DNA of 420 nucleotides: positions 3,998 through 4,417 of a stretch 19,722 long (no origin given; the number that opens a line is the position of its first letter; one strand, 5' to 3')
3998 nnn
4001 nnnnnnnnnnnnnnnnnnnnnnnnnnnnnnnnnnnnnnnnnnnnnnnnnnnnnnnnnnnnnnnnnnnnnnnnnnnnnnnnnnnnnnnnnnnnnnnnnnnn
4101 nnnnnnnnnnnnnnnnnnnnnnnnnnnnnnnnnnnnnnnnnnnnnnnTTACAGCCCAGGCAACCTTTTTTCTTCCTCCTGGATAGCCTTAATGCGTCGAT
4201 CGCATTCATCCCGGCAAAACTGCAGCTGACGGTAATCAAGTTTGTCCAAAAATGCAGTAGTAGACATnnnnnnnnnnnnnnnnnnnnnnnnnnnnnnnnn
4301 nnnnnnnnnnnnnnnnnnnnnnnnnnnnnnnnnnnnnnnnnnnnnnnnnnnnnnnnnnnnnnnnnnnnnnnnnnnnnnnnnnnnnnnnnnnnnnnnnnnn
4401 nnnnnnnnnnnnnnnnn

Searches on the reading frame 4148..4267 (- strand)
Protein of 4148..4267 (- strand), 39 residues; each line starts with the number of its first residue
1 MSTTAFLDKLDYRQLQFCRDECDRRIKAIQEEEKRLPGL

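Call 44: find_encoding_contigs(protein=window:4148-4267:-, flank=10000, max_places=10)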
Protein window:4148-4267:- (39 aa): 5 contigs read that carry it; 4 places shown.
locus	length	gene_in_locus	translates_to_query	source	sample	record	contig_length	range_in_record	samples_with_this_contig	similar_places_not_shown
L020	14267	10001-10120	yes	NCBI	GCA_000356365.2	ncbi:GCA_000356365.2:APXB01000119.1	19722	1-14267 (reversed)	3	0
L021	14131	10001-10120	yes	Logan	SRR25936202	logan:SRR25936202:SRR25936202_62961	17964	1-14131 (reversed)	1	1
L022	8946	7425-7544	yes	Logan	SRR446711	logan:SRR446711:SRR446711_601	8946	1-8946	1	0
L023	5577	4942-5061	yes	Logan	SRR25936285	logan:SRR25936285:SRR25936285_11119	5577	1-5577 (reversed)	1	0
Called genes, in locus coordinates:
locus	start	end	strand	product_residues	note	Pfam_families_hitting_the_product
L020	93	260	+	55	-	PF05973:Gp49 (weak)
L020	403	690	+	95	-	PF13560:HTH_31, PF12844:HTH_19 (weak), PF01381:HTH_3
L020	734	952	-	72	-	-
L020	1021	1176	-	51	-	-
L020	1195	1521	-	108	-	-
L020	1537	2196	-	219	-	-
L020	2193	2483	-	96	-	PF15944:DUF4752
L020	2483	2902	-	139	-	PF06163:DUF977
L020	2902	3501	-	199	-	PF16473:Rv2179c-like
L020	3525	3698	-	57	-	-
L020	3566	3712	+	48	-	-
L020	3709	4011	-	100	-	-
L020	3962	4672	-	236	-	PF06323:Phage_antiter_Q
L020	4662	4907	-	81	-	PF14549:P22_Cro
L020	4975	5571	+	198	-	PF13560:HTH_31 (weak), PF01381:HTH_3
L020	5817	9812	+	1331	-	PF02399:Herpes_ori_bp (faint)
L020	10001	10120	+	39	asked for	-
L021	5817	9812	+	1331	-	PF02399:Herpes_ori_bp (faint)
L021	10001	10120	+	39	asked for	-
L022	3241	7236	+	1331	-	PF02399:Herpes_ori_bp (faint)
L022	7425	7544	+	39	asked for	-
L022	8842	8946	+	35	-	?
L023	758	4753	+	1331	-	PF02399:Herpes_ori_bp (faint)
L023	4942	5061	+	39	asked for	-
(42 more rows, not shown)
